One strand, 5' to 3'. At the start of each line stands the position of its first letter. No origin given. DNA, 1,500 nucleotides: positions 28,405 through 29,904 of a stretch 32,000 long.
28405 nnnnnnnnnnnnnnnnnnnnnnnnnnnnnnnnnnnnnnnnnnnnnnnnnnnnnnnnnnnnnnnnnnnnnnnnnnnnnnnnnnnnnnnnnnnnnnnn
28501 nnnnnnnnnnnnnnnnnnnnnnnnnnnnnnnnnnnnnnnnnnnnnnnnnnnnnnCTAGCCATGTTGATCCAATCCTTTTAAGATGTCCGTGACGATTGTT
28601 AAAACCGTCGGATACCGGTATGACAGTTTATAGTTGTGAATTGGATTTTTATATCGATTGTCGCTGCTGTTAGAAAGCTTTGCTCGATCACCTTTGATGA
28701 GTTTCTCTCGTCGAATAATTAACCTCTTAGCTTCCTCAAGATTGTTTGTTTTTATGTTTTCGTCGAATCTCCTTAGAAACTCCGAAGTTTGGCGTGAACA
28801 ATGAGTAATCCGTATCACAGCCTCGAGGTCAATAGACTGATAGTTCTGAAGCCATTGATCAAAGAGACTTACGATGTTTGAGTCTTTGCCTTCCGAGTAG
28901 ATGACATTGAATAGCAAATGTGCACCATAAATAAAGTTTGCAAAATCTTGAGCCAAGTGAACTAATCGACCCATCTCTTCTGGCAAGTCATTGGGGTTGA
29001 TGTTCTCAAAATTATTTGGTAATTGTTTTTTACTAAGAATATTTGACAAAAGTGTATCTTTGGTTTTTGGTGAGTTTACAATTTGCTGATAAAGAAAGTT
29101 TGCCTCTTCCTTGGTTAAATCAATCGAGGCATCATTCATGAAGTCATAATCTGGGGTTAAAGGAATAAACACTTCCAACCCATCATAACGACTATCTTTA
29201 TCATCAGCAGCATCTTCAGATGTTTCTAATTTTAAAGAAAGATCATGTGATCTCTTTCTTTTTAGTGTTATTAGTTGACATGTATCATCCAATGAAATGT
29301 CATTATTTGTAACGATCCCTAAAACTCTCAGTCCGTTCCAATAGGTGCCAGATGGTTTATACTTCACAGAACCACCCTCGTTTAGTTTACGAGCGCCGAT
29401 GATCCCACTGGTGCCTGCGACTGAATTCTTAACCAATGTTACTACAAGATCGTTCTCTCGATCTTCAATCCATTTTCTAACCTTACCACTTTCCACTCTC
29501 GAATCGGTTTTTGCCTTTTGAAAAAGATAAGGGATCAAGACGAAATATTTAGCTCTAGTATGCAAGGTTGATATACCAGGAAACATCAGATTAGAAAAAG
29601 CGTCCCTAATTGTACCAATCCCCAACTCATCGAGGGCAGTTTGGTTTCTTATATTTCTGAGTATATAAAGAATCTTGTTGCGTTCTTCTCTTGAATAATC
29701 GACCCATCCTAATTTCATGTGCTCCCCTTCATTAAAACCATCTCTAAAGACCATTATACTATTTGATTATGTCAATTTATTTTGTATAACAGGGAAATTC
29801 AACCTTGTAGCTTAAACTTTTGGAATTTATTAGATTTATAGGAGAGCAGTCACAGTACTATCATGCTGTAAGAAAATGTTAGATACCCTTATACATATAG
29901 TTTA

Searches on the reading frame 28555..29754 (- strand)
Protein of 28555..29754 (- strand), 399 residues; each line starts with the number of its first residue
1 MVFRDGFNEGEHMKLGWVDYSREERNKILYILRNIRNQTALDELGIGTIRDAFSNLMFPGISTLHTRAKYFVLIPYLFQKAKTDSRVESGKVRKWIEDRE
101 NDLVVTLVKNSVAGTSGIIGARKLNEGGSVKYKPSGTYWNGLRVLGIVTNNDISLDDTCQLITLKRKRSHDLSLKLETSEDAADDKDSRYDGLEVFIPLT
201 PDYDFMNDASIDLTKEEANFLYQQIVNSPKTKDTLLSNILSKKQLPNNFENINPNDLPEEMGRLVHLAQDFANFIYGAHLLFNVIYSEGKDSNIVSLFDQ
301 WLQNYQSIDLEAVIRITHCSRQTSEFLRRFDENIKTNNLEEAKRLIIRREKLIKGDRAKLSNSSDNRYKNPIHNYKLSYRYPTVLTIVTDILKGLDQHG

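Call 6: search_protein_families(library=pfam, proteins=[window:28555-29754:-], max_evalue=0.01)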
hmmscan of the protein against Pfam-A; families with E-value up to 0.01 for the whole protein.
window:28555-29754:- (399 aa): 1 family
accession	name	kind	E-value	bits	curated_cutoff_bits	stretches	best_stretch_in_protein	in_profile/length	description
PF19888.4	DUF6361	-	5.5e-23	82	25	1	15-286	4-248/388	Family of unknown function (DUF6361)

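Call 7: search_protein_families(library=padloc, proteins=[window:28555-29754:-], max_evalue=0.01)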
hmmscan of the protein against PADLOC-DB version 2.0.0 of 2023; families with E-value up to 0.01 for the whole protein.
window:28555-29754:- (399 aa): 1 family
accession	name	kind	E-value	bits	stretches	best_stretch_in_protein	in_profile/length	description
PDLC03828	ZacA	-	2.8e-91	305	1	14-395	4-394/396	-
